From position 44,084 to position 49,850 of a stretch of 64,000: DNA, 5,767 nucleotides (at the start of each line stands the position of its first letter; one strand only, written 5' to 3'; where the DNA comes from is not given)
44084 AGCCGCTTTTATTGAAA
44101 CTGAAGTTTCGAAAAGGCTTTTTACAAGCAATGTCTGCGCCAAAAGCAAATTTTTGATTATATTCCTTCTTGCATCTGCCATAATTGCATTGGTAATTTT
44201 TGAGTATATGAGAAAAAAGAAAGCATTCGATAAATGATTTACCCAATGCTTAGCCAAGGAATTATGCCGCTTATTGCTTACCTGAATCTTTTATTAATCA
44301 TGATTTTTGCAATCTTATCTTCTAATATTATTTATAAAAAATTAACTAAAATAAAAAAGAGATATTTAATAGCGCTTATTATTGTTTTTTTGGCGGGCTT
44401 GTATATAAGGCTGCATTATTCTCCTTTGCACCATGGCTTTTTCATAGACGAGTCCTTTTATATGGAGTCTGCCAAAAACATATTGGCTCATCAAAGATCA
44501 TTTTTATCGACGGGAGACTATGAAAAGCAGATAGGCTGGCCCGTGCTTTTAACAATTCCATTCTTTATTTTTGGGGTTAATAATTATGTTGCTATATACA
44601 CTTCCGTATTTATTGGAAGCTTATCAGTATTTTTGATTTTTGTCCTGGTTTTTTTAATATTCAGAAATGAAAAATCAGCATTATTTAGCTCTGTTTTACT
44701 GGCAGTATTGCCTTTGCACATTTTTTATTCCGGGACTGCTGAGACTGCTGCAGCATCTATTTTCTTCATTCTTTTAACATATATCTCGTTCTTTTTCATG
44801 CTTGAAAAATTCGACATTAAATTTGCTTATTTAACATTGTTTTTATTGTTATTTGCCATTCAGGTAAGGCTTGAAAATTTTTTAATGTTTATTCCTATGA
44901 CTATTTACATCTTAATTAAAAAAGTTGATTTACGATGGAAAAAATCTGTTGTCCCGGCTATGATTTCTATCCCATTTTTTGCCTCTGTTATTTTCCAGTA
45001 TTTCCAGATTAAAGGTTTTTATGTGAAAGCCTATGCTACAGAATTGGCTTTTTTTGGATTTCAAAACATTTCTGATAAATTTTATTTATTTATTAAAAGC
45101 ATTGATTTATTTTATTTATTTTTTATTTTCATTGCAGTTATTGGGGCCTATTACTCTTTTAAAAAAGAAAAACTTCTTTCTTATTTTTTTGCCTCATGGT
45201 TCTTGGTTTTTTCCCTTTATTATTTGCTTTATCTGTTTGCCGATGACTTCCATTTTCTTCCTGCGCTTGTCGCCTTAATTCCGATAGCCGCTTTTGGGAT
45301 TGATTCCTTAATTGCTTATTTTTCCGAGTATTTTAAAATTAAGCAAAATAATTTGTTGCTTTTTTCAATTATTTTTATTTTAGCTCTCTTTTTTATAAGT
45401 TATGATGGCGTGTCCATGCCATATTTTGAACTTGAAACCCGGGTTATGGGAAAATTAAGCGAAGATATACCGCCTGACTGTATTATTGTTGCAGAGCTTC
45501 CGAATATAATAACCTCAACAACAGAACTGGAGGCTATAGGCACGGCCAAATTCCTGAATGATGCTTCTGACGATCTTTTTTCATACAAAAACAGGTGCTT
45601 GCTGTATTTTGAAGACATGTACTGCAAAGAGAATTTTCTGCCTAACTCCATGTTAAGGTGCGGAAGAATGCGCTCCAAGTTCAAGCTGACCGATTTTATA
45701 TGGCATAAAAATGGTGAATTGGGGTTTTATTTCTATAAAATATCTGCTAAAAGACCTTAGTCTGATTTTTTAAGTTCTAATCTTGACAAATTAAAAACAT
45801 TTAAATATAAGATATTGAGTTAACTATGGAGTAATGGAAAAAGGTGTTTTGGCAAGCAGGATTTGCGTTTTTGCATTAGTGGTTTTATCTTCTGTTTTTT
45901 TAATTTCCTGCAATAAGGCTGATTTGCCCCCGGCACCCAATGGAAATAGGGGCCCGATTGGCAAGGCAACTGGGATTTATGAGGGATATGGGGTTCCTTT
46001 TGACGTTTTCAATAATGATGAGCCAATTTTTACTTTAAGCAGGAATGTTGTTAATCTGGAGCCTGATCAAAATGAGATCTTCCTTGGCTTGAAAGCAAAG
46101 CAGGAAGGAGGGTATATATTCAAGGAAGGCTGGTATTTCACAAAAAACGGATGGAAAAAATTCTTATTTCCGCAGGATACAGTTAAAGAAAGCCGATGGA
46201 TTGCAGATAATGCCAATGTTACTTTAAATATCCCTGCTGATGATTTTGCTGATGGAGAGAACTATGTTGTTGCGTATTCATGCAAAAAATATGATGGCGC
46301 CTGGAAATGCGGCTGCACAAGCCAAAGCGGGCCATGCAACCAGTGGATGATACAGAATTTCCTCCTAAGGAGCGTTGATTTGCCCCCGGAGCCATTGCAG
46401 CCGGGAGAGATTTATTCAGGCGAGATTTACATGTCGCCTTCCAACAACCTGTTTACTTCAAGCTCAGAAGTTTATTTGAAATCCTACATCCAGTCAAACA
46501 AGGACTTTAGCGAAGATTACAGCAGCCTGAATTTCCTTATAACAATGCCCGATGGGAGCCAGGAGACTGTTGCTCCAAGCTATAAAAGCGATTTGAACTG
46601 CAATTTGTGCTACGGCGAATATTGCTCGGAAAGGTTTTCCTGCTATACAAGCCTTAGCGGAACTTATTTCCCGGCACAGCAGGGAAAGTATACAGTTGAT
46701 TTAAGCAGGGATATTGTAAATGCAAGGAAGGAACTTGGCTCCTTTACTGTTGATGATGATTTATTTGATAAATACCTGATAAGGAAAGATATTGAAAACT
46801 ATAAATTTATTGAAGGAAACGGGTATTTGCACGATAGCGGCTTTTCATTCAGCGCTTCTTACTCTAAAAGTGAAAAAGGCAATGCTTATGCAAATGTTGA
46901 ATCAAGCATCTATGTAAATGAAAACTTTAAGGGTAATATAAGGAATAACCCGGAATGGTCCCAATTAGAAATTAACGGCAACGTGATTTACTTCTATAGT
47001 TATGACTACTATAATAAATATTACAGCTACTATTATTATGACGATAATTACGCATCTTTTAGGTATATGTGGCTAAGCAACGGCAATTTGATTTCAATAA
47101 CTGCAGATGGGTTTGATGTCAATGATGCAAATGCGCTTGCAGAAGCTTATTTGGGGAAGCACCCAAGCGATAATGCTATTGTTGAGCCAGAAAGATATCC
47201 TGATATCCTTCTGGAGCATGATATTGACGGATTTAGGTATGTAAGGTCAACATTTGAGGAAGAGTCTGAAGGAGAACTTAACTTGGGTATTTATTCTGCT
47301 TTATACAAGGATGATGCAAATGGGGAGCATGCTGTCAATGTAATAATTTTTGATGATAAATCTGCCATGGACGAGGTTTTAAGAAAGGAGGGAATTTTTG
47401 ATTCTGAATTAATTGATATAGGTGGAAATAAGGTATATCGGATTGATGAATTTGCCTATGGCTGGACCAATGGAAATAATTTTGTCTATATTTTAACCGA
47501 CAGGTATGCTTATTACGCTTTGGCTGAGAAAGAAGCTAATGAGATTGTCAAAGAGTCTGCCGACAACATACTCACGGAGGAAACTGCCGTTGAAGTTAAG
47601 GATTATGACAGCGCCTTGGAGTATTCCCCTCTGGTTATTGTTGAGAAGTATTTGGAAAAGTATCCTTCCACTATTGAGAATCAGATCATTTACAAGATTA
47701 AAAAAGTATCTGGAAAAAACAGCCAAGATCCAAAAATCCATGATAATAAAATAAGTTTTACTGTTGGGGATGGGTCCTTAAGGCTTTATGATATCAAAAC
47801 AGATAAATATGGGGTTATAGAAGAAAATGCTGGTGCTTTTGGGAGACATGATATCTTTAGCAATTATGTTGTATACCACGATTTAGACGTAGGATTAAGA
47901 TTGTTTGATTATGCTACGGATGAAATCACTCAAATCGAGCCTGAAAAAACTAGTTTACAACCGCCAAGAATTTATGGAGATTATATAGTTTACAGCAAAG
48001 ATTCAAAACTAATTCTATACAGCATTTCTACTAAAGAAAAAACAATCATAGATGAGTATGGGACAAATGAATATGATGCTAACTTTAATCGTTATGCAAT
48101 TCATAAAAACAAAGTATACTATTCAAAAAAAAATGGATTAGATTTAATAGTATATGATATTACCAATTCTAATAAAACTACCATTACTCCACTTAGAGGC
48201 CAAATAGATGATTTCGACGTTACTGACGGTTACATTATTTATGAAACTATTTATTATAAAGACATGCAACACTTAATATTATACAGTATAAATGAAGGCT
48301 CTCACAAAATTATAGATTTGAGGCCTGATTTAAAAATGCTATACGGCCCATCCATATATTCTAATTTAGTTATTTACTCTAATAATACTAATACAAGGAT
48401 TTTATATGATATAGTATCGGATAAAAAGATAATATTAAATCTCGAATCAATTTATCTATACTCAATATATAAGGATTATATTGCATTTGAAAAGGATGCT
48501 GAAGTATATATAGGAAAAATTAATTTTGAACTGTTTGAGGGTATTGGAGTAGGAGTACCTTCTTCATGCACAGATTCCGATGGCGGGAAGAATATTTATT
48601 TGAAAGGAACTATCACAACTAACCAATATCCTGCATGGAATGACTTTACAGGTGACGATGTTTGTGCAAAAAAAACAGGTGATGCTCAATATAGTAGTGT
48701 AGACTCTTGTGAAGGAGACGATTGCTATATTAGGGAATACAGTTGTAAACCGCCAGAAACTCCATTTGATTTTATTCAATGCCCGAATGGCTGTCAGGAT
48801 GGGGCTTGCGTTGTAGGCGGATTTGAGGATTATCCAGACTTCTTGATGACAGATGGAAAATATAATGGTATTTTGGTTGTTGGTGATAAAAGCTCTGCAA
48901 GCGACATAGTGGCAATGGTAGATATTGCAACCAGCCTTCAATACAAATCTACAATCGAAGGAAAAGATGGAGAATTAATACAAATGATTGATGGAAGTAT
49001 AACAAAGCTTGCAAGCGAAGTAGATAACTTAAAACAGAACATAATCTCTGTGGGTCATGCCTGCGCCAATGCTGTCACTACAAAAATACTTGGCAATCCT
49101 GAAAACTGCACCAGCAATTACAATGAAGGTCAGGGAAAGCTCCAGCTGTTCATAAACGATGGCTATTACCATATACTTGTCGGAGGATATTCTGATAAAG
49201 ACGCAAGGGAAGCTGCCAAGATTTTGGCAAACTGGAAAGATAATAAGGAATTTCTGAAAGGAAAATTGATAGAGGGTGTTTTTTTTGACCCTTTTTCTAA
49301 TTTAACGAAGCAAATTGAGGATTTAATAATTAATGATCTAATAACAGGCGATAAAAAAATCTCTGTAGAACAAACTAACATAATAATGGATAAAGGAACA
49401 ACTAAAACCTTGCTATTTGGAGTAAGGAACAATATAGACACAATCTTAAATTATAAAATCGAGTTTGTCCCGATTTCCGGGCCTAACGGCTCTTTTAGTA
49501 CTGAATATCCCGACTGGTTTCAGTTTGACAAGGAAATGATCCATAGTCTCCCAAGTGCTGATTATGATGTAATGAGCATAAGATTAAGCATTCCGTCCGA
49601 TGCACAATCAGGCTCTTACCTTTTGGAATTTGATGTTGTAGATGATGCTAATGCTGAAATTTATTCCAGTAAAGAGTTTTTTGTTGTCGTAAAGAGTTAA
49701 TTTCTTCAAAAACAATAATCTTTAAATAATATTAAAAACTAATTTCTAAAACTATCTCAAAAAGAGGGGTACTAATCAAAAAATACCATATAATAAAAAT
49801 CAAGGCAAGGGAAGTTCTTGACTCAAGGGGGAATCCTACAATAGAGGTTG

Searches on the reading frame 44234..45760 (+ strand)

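Call 22: search_protein_families(library=pfam, proteins=[window:44234-45760:+])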
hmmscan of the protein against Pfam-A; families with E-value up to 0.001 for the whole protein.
window:44234-45760:+ (508 aa): 1 family
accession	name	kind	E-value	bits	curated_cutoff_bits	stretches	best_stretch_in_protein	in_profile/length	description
PF13231.12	PMT_2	-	9.1e-08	32.9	26.1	1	105-245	9-147/160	Dolichyl-phosphate-mannose-protein mannosyltransferase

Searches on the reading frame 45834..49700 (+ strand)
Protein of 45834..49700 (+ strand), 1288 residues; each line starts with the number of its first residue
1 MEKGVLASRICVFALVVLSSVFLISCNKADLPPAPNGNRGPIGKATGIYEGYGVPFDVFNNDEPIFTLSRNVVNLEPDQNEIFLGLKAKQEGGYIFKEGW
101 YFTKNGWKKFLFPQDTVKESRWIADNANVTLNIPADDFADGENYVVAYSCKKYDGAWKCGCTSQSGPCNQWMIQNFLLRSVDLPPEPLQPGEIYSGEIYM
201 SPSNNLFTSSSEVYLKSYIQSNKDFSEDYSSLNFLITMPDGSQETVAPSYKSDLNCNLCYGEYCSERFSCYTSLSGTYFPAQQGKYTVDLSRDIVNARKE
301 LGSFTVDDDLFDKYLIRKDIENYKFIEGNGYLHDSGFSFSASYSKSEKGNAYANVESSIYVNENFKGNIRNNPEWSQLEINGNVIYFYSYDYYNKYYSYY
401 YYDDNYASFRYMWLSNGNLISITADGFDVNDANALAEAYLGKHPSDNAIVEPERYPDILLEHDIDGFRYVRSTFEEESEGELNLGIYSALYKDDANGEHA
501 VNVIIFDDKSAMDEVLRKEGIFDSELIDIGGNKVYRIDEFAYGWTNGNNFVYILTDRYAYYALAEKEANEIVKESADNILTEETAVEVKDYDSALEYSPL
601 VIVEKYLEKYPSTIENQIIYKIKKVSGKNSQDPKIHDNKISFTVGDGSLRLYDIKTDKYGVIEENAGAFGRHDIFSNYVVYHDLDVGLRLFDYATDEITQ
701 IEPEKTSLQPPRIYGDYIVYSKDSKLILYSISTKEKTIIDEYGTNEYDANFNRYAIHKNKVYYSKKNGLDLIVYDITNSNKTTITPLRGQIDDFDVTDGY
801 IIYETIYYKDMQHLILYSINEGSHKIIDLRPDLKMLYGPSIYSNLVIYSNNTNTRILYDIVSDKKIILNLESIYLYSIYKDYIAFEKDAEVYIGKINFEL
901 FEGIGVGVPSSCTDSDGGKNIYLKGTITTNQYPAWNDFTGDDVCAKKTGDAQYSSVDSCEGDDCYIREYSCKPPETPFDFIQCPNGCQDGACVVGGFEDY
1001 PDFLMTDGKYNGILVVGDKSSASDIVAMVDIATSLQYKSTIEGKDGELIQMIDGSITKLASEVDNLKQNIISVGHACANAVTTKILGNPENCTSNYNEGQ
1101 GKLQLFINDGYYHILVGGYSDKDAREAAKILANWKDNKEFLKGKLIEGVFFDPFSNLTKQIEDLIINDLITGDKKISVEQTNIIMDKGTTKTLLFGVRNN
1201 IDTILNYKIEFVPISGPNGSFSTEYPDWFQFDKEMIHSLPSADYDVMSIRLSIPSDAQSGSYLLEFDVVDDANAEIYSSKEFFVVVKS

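Call 22: search_protein_families(library=pfam, proteins=[window:45834-49700:+])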
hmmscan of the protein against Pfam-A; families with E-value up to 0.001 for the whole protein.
window:45834-49700:+ (1288 aa): 1 family
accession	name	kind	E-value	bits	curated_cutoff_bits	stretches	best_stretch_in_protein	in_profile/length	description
PF05124.17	S_layer_C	-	1.4e-05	25.3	23.9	0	1050-1133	90-175/177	S-layer like family, outer domain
